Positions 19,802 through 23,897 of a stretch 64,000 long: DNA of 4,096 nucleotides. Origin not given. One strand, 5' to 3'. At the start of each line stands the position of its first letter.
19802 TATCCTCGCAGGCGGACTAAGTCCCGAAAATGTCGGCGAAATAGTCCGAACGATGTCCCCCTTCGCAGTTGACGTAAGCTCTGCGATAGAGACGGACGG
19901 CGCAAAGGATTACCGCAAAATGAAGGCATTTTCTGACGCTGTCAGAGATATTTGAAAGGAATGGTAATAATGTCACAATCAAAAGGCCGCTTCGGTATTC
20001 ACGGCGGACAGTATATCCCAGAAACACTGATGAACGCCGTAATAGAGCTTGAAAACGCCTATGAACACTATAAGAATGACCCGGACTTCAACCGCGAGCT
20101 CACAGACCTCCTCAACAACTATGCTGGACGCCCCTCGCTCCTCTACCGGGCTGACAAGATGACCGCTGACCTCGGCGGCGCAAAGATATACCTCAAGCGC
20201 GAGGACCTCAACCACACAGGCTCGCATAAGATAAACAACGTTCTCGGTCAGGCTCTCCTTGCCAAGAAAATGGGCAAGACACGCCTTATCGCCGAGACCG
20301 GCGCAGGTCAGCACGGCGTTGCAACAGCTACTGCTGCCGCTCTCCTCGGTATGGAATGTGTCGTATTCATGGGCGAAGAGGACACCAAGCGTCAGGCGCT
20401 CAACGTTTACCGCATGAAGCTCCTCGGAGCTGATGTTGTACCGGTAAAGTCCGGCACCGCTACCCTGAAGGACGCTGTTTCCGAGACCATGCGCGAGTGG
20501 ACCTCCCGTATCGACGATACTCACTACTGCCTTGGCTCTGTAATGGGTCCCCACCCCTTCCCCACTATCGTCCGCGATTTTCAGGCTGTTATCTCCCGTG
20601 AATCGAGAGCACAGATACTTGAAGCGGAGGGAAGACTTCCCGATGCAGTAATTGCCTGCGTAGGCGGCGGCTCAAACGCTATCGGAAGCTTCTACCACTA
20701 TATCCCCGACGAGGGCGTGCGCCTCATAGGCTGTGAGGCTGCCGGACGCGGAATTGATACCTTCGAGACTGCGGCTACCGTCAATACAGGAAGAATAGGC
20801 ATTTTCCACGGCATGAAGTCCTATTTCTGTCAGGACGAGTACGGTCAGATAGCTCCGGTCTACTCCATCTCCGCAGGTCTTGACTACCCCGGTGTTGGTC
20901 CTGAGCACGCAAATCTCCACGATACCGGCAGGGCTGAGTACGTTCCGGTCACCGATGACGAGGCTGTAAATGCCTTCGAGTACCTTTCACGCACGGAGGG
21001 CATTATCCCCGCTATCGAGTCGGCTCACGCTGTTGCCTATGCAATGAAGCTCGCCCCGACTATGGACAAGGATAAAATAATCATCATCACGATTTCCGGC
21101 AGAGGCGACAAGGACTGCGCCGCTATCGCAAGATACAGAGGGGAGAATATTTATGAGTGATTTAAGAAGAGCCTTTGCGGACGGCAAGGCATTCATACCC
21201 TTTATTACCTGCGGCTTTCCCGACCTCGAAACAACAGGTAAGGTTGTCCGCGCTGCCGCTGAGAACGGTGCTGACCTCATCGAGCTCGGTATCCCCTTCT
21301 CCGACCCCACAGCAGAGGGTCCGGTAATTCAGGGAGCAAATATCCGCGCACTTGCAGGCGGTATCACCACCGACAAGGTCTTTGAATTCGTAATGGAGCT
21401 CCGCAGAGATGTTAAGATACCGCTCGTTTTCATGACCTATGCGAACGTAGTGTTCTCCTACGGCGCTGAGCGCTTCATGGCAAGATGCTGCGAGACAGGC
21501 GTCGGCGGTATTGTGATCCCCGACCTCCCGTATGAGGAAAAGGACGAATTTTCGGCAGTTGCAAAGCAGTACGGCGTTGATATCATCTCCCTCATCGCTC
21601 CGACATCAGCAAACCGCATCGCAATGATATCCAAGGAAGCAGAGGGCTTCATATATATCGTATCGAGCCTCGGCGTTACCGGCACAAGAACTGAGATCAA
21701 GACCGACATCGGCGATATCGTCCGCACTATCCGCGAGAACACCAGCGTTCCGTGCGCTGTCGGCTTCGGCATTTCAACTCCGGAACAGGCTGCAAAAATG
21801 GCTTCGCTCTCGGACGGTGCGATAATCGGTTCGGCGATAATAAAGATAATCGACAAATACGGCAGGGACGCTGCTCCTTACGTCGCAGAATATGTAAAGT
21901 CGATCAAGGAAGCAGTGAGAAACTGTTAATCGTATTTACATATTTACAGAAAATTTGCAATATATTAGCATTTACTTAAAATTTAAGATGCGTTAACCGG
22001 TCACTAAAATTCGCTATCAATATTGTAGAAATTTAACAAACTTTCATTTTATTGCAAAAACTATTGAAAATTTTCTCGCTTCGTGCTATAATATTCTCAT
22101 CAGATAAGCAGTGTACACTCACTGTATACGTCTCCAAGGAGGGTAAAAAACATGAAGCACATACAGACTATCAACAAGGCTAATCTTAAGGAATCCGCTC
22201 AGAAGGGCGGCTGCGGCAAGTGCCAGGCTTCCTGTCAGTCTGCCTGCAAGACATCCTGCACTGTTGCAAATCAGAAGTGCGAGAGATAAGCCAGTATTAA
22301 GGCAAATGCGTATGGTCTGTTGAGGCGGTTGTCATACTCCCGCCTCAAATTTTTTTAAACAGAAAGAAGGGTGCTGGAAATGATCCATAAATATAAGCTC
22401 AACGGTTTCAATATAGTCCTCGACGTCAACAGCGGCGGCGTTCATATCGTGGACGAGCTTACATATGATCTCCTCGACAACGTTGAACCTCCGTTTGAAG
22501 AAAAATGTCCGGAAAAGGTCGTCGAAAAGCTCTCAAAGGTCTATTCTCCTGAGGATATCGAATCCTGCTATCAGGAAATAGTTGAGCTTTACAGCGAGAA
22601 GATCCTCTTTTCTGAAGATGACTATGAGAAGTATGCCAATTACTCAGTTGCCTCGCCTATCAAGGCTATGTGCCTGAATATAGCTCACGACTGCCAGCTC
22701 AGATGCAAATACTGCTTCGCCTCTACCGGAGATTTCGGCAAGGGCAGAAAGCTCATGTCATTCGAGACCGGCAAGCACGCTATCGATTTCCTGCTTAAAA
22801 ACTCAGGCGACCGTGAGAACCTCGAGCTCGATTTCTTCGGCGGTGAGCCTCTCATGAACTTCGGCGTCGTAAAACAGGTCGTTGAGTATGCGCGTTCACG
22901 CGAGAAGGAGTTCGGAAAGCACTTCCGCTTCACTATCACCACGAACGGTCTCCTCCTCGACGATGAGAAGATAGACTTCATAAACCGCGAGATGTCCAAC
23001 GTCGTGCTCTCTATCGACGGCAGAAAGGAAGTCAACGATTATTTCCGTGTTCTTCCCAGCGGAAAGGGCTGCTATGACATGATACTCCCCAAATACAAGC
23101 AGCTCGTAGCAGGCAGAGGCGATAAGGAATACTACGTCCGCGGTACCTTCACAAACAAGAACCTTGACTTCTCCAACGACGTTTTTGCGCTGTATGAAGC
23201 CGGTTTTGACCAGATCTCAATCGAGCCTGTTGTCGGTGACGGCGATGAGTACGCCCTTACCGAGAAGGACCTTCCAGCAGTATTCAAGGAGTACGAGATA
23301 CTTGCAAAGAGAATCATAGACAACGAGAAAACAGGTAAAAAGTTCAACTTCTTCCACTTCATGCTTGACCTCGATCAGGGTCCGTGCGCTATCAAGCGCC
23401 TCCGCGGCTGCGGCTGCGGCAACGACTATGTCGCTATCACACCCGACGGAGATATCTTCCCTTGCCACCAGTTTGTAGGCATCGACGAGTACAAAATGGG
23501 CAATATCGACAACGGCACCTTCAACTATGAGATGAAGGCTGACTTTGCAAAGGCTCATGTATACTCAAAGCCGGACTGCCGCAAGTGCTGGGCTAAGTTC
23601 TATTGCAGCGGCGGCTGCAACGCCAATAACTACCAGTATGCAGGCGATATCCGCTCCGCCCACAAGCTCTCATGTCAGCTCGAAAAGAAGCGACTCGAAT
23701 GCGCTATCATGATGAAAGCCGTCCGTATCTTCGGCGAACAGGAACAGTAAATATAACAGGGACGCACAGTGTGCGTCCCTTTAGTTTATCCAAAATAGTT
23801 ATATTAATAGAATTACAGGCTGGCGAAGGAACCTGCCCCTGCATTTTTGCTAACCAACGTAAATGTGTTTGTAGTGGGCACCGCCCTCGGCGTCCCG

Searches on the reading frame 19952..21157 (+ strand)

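Call 67: search_protein_families(library=pfam, proteins=[window:19952-21157:+], max_evalue=0.00001)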
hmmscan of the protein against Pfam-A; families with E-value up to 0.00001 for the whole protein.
window:19952-21157:+ (402 aa): 1 family
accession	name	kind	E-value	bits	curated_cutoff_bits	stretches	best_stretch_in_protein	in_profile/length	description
PF00291.31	PALP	-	9.8e-43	147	35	1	59-383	5-295/295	Pyridoxal-phosphate dependent enzyme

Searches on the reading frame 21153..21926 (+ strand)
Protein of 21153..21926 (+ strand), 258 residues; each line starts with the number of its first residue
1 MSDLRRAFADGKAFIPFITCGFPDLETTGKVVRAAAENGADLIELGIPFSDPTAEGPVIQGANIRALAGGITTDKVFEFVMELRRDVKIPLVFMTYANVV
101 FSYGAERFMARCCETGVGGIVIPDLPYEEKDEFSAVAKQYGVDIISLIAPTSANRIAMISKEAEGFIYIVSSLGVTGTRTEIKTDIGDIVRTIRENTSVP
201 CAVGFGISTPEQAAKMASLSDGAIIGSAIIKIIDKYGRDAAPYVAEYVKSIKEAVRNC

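Call 67: search_protein_families(library=pfam, proteins=[window:21153-21926:+], max_evalue=0.00001)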
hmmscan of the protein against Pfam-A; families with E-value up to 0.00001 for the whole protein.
window:21153-21926:+ (258 aa): 1 family
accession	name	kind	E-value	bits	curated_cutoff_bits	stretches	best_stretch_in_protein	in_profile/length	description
PF00290.26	Trp_syntA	-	1.1e-87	293.7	27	1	11-246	9-246/259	Tryptophan synthase alpha chain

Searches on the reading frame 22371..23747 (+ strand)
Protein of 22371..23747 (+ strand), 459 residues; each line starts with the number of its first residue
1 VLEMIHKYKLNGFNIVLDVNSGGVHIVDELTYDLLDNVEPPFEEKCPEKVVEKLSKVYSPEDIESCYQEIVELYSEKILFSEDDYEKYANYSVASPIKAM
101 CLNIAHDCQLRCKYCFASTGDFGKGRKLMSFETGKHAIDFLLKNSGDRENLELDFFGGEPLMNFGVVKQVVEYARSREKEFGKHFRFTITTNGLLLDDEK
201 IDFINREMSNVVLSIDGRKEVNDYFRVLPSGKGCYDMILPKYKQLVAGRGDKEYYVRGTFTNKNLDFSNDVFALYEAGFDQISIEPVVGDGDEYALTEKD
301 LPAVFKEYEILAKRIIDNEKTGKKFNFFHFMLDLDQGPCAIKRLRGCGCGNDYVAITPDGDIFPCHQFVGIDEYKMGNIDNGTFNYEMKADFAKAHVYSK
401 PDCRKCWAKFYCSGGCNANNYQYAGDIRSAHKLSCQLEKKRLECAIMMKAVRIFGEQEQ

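Call 67: search_protein_families(library=pfam, proteins=[window:22371-23747:+], max_evalue=0.00001)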
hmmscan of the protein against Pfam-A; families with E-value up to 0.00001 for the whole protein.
window:22371-23747:+ (459 aa): 3 families
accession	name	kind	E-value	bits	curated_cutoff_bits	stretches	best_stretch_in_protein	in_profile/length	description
PF04055.27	Radical_SAM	-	4.2e-12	47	29.5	1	103-220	2-114/166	Radical SAM superfamily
PF13353.11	Fer4_12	-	1.6e-11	45.1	22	1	104-219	11-117/137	4Fe-4S single cluster domain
PF13186.11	SPASM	-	6.9e-06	26.7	21.5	0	347-407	1-67/67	Iron-sulfur cluster-binding domain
